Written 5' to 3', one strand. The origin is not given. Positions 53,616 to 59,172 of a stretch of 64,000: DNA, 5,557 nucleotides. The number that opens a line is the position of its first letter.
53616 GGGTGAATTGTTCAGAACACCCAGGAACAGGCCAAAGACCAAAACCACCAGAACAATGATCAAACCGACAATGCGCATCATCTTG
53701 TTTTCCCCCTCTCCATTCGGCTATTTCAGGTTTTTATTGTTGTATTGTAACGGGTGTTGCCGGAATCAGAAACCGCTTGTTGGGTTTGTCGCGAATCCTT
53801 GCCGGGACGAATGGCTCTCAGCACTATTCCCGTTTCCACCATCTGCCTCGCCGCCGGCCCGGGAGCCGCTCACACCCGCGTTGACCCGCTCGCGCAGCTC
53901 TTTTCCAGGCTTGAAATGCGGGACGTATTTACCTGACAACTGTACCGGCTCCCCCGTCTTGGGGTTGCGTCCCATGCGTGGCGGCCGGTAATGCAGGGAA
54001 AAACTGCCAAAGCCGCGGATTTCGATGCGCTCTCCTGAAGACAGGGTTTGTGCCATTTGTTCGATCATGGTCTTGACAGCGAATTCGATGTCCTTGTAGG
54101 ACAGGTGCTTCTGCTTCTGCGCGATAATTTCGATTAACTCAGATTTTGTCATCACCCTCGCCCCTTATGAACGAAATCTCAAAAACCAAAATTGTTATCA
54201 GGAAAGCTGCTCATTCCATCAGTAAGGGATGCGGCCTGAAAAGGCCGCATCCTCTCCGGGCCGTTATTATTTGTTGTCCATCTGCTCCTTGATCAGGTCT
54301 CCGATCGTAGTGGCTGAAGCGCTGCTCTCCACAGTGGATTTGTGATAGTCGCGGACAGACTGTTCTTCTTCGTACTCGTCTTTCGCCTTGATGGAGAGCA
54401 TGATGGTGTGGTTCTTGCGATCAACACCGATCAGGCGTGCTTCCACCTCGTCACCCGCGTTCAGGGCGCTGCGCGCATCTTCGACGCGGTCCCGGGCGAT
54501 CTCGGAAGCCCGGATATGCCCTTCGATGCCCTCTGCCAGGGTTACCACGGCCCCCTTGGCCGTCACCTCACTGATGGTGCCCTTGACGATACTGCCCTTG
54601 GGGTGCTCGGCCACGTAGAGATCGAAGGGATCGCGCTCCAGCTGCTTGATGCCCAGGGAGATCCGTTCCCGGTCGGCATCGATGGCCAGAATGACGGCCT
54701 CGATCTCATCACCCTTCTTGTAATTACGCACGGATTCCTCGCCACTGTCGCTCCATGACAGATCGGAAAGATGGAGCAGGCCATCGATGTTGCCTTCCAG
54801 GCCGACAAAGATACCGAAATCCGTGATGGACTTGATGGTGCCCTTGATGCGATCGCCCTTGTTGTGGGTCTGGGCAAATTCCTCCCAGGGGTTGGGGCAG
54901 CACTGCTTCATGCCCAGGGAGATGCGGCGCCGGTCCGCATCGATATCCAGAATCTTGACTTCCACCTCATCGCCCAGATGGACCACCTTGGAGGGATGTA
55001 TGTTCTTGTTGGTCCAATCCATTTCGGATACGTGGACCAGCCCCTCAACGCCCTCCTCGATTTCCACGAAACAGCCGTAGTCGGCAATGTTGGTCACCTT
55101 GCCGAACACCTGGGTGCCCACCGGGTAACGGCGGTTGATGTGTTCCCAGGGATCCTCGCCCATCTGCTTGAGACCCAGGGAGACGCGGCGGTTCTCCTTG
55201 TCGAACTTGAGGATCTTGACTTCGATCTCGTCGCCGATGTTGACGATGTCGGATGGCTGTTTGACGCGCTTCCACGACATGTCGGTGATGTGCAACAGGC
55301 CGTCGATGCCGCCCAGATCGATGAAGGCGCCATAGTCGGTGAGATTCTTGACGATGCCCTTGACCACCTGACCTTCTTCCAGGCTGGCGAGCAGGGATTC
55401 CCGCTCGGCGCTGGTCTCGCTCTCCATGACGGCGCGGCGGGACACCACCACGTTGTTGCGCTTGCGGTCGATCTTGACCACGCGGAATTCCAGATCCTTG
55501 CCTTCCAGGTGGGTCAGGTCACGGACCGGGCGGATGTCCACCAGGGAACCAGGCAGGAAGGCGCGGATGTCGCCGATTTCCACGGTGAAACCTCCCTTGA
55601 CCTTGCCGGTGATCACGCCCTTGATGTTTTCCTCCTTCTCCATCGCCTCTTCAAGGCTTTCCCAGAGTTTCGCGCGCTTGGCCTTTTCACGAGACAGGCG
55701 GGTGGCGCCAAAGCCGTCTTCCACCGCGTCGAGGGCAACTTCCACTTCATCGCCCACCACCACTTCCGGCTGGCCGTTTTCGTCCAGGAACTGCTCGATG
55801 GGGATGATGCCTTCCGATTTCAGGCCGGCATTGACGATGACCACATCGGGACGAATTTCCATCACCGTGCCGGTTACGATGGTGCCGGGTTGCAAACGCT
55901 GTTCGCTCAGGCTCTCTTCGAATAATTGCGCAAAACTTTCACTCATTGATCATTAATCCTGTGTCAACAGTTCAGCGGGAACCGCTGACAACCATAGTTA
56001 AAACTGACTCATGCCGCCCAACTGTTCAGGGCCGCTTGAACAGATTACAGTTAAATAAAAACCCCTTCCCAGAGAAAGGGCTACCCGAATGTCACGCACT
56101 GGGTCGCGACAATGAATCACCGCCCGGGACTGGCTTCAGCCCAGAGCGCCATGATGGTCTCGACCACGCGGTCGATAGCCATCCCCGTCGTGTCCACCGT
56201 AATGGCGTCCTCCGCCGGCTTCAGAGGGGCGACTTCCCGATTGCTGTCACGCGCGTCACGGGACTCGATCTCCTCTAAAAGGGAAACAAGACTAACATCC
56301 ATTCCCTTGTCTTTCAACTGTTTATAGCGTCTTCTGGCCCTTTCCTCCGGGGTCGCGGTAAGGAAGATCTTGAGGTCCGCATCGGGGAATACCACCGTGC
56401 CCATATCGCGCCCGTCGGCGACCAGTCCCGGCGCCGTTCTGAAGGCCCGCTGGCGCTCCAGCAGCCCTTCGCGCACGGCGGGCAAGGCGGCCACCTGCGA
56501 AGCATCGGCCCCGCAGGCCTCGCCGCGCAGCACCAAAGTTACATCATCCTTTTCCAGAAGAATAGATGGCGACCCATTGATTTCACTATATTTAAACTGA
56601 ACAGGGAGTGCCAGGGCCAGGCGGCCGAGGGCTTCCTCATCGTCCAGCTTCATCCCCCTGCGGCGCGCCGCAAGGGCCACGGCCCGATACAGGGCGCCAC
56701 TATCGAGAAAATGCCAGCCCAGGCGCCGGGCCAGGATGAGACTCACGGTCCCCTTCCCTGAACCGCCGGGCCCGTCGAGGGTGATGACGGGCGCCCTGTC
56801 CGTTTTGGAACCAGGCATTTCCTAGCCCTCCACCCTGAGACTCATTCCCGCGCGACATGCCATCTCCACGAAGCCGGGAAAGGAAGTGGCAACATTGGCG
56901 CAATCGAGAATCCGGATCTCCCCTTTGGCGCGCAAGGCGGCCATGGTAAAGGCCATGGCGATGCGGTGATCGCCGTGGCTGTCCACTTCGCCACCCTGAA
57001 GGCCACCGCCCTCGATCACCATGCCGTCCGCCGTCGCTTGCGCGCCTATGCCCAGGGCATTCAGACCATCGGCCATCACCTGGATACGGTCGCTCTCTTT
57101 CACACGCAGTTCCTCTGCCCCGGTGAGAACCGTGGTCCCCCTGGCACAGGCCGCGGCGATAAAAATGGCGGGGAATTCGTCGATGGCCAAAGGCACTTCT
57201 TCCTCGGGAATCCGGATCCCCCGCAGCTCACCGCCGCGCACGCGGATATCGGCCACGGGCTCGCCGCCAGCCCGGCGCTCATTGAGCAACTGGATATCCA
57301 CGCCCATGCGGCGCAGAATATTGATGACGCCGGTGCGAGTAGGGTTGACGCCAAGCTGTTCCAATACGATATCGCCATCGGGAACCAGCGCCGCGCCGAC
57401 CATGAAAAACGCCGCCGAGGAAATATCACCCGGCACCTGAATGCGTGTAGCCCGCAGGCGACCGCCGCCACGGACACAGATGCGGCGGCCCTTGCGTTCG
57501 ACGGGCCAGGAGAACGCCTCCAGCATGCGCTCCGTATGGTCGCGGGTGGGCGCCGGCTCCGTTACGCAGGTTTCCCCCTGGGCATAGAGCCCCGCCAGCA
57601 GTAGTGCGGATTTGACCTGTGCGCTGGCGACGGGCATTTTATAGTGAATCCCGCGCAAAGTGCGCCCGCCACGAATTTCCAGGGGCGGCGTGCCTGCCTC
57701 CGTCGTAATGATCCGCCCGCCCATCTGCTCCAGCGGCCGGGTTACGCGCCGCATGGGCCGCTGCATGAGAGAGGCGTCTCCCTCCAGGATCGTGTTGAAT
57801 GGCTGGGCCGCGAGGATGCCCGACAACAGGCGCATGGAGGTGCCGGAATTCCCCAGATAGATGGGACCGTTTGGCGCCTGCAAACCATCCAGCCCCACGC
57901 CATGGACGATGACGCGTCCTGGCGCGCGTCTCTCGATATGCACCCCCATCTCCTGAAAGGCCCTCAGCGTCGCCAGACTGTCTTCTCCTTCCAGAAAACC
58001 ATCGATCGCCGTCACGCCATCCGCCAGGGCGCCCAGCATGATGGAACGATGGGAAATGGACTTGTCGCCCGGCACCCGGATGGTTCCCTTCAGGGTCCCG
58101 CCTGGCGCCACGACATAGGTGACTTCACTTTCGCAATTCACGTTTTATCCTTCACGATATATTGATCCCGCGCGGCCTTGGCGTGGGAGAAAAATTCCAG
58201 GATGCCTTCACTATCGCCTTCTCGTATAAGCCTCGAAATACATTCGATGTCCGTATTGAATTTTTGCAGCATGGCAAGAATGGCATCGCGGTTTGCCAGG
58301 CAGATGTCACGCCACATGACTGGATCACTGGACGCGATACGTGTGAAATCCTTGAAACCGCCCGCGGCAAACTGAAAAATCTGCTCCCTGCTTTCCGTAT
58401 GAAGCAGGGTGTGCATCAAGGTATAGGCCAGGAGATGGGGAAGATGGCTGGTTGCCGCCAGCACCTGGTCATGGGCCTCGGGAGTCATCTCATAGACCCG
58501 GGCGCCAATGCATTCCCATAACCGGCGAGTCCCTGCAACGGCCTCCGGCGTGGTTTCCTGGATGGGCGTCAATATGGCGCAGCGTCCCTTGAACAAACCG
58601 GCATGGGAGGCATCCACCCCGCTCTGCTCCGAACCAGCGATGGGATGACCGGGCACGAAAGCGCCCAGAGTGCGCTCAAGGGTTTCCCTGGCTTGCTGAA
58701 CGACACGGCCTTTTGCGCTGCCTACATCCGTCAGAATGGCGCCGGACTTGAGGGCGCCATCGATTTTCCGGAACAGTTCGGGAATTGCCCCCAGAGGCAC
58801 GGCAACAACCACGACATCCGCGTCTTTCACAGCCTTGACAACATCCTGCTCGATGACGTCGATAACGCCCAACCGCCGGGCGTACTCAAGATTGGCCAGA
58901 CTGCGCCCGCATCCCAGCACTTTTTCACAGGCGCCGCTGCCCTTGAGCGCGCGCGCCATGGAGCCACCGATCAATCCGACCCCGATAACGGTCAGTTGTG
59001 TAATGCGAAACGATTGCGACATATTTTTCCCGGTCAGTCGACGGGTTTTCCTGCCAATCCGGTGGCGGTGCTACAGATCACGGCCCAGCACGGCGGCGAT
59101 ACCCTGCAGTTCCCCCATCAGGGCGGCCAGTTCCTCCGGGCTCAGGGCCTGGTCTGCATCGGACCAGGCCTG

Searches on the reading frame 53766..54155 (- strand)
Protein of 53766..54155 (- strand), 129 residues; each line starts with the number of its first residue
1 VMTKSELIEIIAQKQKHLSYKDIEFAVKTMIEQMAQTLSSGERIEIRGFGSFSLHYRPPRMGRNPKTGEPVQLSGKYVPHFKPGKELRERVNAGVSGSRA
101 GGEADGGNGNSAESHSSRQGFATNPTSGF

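Call 72: search_protein_families(library=pfam, proteins=[window:53766-54155:-], max_evalue=0.00001)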
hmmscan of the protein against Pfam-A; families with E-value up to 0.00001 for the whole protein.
window:53766-54155:- (129 aa): 2 families
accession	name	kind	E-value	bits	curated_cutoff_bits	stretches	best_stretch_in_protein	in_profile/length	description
PF00216.26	Bac_DNA_binding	-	1.3e-31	109.1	22.4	1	2-92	1-90/90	Bacterial DNA-binding protein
PF18291.6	HU-HIG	-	5.5e-08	33.3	26.2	1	4-93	34-120/125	HU domain fused to wHTH, Ig, or Glycine-rich motif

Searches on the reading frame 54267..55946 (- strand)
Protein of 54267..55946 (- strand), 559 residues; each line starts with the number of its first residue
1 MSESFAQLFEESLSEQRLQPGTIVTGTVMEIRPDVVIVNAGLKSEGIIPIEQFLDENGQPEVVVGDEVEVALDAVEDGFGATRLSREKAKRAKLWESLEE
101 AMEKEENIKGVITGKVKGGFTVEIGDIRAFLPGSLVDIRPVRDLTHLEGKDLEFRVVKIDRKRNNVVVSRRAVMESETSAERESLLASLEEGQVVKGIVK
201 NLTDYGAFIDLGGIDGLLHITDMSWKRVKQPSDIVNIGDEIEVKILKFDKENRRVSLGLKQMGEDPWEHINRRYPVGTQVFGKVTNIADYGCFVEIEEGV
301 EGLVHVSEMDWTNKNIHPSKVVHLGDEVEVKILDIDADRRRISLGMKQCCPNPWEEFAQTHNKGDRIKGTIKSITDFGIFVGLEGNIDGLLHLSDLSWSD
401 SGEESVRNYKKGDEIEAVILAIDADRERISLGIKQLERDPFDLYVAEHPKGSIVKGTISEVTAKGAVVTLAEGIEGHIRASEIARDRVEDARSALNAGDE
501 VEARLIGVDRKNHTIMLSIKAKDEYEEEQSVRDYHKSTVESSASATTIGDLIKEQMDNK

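Call 71: search_protein_families(library=pfam, proteins=[window:54267-55946:-], max_evalue=0.00001)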
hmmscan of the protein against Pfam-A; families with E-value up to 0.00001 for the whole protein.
window:54267-55946:- (559 aa): 4 families
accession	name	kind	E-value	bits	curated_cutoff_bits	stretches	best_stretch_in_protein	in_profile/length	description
PF00575.29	S1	-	4.5e-102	335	22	6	189-260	2-74/74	S1 RNA binding domain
PF23459.1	S1_RRP5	-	9.7e-19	68.1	27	0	450-518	3-71/72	RRP5 S1 domain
PF21710.3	Spt6_S1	-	1.2e-18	67.6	27.5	0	450-523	16-90/91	Spt6, S1/OB domain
PF17092.11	PCB_OB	-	1.1e-07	33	27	0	182-246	22-98/111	Penicillin-binding protein OB-like domain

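Call 100: find_homologous_proteins(query=window:54267-55946:-, max_evalue=1e-100)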
Query window:54267-55946:- (559 aa): 8000 proteins with E <= 1e-100 among 8000 candidates; the best 120 are listed.
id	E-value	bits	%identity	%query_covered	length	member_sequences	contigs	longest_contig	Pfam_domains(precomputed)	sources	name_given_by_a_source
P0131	0.0e+0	1222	100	100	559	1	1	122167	PF17092.12,PF03074.23,PF00575.30,PF23459.2,PF21710.4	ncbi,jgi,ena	-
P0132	0.0e+0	1188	97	100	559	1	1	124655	PF17092.12,PF03074.23,PF00575.30,PF23459.2,PF21710.4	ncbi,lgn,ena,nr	ncbi:MAG TPA: 30S ribosomal protein S1 [Gammaproteobacteria bacterium]|nr:30S ribosomal protein S1 [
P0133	0.0e+0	1177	96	100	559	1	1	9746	PF17092.12,PF03074.23,PF00575.30,PF23459.2,PF21710.4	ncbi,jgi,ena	-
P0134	0.0e+0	1175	96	100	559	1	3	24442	PF17092.12,PF03074.23,PF00575.30,PF23459.2,PF21710.4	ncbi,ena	-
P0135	0.0e+0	1116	91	100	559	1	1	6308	PF03074.23,PF00575.30,PF23459.2,PF21710.4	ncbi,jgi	-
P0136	0.0e+0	1090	89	100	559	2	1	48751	PF17092.12,PF03074.23,PF00575.30,PF23459.2,PF21710.4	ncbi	-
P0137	0.0e+0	1082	86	100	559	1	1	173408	PF17092.12,PF03074.23,PF00575.30,PF23459.2,PF21710.4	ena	-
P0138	0.0e+0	1082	86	100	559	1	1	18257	PF17092.12,PF03074.23,PF00575.30,PF23459.2,PF21710.4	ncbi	-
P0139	0.0e+0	1081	86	100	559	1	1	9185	PF17092.12,PF03074.23,PF00575.30,PF23459.2,PF21710.4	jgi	-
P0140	0.0e+0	1077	86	100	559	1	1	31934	PF17092.12,PF03074.23,PF00575.30,PF23459.2,PF21710.4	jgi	-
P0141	0.0e+0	1075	87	100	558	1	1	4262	PF17092.12,PF03074.23,PF00575.30,PF23459.2,PF21710.4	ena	-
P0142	0.0e+0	1066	87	100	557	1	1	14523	PF17092.12,PF03074.23,PF00575.30,PF23459.2,PF21710.4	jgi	-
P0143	0.0e+0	1064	87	100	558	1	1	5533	PF17092.12,PF03074.23,PF00575.30,PF23459.2,PF21710.4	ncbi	-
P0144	0.0e+0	1064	86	100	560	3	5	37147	PF17092.12,PF03074.23,PF00575.30,PF23459.2,PF21710.4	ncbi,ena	-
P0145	0.0e+0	1022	88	95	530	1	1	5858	PF17092.12,PF03074.23,PF00575.30,PF23459.2,PF21710.4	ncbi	ncbi:MAG: 30S ribosomal protein S1, partial [Gammaproteobacteria bacterium]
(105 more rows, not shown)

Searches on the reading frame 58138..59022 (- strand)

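Call 71: search_protein_families(library=pfam, proteins=[window:58138-59022:-], max_evalue=0.00001)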
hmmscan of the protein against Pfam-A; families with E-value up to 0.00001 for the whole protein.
window:58138-59022:- (294 aa): 4 families
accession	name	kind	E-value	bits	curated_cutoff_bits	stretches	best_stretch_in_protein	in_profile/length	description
PF02153.23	PDH_N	-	5e-38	130.5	26.5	1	22-177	1-153/154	Prephenate dehydrogenase, nucleotide-binding domain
PF20463.3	PDH_C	-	2.7e-30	105.1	22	1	180-278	1-100/102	Prephenate dehydrogenase, dimerization domain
PF03807.23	F420_oxidored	-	5.8e-11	43.3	21.6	1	10-99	2-90/94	NADP oxidoreductase coenzyme F420-dependent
PF03446.21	NAD_binding_2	-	5.5e-06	26.9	21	0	10-134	2-125/161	NAD binding domain of 6-phosphogluconate dehydrogenase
